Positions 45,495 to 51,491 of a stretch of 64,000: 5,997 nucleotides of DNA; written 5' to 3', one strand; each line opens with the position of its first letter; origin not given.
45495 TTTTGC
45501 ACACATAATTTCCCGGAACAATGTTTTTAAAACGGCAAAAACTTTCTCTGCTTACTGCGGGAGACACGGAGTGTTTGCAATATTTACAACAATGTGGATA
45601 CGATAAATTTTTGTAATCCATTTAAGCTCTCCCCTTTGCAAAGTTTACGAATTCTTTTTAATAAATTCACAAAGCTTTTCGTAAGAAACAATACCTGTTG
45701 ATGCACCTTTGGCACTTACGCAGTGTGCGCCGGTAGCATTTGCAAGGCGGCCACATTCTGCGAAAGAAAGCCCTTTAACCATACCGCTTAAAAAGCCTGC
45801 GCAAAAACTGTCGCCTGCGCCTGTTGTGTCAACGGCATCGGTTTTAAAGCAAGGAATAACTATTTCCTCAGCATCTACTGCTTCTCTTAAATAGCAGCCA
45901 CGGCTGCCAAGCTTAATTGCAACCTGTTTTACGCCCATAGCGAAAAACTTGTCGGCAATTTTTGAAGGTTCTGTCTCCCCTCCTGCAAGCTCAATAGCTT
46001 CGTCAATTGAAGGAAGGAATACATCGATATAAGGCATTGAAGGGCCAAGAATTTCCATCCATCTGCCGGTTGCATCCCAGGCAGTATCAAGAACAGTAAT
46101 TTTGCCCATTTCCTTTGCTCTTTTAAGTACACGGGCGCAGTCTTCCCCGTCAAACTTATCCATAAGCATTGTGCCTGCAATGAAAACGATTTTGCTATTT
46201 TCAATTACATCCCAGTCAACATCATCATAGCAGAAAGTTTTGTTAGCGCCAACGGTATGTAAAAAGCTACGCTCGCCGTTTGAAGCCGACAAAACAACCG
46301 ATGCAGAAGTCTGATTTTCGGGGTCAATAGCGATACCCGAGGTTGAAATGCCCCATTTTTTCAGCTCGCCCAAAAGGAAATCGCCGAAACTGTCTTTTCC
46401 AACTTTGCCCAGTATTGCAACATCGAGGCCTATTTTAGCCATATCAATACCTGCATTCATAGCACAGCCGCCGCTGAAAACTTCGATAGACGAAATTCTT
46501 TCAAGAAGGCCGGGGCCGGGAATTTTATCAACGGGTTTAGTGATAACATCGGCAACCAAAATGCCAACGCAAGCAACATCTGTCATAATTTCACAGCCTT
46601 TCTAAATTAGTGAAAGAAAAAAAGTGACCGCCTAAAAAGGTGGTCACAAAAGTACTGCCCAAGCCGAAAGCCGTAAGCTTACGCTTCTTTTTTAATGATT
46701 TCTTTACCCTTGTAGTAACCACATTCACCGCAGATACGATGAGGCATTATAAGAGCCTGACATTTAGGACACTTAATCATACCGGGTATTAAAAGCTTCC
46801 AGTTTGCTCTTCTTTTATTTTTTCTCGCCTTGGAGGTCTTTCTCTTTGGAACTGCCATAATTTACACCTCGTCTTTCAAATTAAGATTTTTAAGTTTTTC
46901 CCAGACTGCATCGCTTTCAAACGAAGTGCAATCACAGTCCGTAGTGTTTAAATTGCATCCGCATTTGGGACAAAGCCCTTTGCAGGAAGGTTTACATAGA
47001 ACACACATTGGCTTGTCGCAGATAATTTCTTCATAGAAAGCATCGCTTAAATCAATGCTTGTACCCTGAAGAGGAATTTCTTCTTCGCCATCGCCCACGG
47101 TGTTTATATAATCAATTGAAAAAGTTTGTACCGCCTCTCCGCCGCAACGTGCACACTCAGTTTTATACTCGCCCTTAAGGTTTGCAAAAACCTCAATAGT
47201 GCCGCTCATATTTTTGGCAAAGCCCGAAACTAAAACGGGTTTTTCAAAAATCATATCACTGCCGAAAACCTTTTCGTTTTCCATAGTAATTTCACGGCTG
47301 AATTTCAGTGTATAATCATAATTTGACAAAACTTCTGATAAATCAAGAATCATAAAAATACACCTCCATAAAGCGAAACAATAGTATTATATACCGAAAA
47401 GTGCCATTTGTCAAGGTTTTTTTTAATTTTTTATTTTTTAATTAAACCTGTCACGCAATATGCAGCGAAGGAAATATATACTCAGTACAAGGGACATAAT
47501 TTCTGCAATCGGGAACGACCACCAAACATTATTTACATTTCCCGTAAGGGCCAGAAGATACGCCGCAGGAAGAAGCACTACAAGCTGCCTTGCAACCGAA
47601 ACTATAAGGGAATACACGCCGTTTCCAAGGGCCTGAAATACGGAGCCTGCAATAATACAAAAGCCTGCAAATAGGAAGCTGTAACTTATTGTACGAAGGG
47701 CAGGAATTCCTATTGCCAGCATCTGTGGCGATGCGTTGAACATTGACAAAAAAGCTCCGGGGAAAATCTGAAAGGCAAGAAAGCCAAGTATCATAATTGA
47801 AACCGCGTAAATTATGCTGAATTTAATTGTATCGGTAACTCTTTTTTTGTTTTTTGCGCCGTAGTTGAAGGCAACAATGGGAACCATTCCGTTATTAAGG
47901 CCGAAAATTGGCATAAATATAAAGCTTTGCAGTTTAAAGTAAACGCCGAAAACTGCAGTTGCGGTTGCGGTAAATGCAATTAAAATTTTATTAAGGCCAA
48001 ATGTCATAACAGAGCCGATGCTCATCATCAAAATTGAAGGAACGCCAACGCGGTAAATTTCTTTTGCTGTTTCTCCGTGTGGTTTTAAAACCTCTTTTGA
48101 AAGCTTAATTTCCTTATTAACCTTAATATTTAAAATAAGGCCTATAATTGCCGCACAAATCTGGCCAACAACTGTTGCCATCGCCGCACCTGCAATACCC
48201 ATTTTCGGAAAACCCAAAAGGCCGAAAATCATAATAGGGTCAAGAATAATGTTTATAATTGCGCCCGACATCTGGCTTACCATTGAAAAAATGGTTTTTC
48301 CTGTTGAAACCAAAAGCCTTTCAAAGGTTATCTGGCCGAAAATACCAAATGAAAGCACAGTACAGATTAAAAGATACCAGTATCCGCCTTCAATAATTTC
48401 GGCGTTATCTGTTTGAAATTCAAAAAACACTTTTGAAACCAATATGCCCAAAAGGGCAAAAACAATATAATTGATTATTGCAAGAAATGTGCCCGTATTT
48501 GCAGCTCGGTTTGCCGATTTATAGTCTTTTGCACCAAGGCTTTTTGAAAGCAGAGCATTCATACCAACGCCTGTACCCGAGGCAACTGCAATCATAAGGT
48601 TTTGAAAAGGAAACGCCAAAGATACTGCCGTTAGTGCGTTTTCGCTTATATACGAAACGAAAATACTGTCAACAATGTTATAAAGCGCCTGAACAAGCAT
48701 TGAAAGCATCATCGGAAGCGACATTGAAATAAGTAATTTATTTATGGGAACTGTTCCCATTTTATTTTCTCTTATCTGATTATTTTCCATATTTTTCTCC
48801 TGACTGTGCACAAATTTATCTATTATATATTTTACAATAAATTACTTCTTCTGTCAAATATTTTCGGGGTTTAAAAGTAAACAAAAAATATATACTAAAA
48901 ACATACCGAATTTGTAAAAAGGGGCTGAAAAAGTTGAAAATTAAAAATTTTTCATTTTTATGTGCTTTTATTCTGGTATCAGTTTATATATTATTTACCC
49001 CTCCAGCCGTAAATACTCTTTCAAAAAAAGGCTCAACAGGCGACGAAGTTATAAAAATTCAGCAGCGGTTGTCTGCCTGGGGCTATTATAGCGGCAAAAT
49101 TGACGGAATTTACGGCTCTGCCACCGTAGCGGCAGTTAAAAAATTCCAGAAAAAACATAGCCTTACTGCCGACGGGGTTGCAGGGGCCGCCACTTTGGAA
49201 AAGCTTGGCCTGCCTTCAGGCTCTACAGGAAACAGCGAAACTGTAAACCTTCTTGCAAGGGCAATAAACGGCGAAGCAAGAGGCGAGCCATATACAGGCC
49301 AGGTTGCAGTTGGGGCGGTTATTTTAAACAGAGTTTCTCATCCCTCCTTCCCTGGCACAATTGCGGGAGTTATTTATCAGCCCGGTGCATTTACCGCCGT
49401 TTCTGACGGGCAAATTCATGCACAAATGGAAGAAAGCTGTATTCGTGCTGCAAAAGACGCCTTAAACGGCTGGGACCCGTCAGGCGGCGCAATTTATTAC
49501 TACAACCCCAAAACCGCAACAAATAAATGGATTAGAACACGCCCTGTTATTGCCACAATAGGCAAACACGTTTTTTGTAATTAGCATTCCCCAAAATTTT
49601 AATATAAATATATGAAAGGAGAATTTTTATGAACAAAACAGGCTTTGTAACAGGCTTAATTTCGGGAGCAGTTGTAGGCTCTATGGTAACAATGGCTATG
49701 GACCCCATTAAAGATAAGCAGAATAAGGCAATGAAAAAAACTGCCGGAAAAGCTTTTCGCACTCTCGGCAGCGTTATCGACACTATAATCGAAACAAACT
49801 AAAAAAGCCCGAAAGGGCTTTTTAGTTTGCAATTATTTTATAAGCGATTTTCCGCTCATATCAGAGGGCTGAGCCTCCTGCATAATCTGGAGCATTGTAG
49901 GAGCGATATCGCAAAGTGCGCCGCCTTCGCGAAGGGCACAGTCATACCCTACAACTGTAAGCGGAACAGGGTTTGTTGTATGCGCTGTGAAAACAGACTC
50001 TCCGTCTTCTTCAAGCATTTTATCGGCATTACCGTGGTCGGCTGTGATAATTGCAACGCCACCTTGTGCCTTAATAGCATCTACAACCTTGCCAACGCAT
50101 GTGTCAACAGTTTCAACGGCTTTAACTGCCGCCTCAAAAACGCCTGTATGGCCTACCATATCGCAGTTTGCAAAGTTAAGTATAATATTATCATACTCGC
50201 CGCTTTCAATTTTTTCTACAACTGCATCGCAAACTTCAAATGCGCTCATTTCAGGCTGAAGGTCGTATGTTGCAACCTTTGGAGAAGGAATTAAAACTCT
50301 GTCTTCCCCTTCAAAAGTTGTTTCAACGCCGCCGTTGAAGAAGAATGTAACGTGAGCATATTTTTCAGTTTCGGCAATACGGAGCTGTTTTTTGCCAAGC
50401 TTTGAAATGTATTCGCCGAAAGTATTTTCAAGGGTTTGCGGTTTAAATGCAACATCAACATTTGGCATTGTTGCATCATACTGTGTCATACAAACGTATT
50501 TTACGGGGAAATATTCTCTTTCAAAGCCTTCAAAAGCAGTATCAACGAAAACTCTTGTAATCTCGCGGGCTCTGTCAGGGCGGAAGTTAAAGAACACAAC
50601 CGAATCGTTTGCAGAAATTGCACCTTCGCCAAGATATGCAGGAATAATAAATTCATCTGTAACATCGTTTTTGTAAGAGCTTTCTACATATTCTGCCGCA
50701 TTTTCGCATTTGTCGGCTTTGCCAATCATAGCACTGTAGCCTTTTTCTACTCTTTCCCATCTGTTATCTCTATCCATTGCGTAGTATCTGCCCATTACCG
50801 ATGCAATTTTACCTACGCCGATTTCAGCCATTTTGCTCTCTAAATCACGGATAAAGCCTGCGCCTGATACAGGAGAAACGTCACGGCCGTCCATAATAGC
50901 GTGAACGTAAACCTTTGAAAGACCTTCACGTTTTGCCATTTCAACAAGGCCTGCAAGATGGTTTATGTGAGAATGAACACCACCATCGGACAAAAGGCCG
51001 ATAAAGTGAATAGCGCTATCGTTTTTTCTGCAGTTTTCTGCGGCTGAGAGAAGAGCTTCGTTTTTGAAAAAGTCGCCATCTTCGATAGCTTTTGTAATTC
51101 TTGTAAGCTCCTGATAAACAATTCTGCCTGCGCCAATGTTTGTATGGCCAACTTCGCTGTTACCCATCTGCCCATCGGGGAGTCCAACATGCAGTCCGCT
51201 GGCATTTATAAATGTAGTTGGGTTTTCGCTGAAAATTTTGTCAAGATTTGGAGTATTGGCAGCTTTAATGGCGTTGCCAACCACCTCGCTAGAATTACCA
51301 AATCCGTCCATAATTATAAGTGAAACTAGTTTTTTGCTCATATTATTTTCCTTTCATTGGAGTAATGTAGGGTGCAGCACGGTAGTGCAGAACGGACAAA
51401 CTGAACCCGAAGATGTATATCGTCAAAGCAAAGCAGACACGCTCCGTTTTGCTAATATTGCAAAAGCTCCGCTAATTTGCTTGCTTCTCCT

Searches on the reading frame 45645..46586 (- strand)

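Call 39: search_protein_families(library=pfam, proteins=[window:45645-46586:-])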
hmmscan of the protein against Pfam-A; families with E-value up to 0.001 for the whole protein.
window:45645-46586:- (313 aa): 1 family
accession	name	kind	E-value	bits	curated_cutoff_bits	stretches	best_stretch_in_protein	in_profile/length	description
PF00294.29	PfkB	-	1.1e-57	196.1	25.8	1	1-298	1-298/302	pfkB family carbohydrate kinase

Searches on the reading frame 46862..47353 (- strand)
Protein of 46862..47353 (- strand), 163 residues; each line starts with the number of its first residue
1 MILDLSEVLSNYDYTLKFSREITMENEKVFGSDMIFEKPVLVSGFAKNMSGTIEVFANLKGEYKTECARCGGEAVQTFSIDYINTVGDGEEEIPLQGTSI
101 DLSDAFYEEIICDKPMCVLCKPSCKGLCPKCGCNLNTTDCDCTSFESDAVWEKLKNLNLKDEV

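Call 46: search_protein_families(library=pfam, proteins=[window:46862-47353:-])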
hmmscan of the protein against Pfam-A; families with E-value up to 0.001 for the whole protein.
window:46862-47353:- (163 aa): 1 family
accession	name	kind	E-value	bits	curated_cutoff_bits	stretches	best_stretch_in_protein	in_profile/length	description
PF02620.22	YceD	-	9e-20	71.3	33.2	1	58-157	4-118/119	Large ribosomal RNA subunit accumulation protein YceD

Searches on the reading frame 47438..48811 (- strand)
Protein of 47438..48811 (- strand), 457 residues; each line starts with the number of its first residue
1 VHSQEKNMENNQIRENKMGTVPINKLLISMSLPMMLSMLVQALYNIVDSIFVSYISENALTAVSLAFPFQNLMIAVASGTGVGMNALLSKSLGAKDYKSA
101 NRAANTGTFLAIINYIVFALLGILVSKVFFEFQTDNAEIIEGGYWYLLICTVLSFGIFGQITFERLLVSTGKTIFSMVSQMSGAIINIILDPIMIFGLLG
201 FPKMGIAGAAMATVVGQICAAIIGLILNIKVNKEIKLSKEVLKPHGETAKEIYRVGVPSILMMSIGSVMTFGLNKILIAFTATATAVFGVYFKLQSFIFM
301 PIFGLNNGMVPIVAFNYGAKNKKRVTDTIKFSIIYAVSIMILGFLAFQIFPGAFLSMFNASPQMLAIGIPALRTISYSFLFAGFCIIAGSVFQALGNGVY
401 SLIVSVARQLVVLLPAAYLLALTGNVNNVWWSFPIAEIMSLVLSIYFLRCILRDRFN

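Call 39: search_protein_families(library=pfam, proteins=[window:47438-48811:-])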
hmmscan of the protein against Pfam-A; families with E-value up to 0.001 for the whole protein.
window:47438-48811:- (457 aa): 1 family
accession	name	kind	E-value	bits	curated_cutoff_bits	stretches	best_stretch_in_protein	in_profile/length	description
PF01554.23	MatE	-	4.9e-46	156.8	24.9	2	33-193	1-161/161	MatE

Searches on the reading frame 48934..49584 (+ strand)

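Call 46: search_protein_families(library=pfam, proteins=[window:48934-49584:+])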
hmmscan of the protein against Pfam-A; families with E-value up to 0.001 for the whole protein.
window:48934-49584:+ (216 aa): 3 families
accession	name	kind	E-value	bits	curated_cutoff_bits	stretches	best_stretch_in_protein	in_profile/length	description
PF07486.17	Hydrolase_2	-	5.6e-37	126.8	27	1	117-215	1-100/100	Cell Wall Hydrolase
PF01471.23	PG_binding_1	-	1.9e-22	79.6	23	1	35-91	1-57/57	Putative peptidoglycan binding domain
PF08823.16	PG_binding_2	-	5.4e-05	23.8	21.1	1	34-72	13-51/74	Putative peptidoglycan binding domain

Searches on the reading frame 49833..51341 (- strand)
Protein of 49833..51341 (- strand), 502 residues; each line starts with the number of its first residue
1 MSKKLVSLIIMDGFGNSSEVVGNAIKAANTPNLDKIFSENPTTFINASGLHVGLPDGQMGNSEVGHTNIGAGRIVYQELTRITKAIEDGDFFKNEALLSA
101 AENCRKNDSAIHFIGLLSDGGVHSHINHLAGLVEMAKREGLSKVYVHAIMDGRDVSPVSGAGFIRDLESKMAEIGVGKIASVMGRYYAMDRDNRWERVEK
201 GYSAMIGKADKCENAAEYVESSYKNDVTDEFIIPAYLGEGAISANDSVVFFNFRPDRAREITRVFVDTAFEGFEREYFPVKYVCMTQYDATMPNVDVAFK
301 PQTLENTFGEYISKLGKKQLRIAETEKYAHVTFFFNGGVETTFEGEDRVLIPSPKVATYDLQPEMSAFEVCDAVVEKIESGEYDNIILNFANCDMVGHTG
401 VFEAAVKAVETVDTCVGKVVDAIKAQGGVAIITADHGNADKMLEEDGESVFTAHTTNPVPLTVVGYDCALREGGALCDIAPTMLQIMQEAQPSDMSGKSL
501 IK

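Call 39: search_protein_families(library=pfam, proteins=[window:49833-51341:-])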
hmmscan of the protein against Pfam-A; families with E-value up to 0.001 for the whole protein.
window:49833-51341:- (502 aa): 3 families
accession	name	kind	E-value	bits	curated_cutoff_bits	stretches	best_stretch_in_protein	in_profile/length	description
PF01676.23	Metalloenzyme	-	1e-87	294.3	24.3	1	6-488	3-249/252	Metalloenzyme superfamily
PF06415.18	iPGM_N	-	1.7e-87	292.9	27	1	82-290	1-217/217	BPG-independent PGAM N-terminus (iPGM_N)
PF01663.27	Phosphodiest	-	0.00043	20.4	23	1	378-440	157-223/342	Type I phosphodiesterase / nucleotide pyrophosphatase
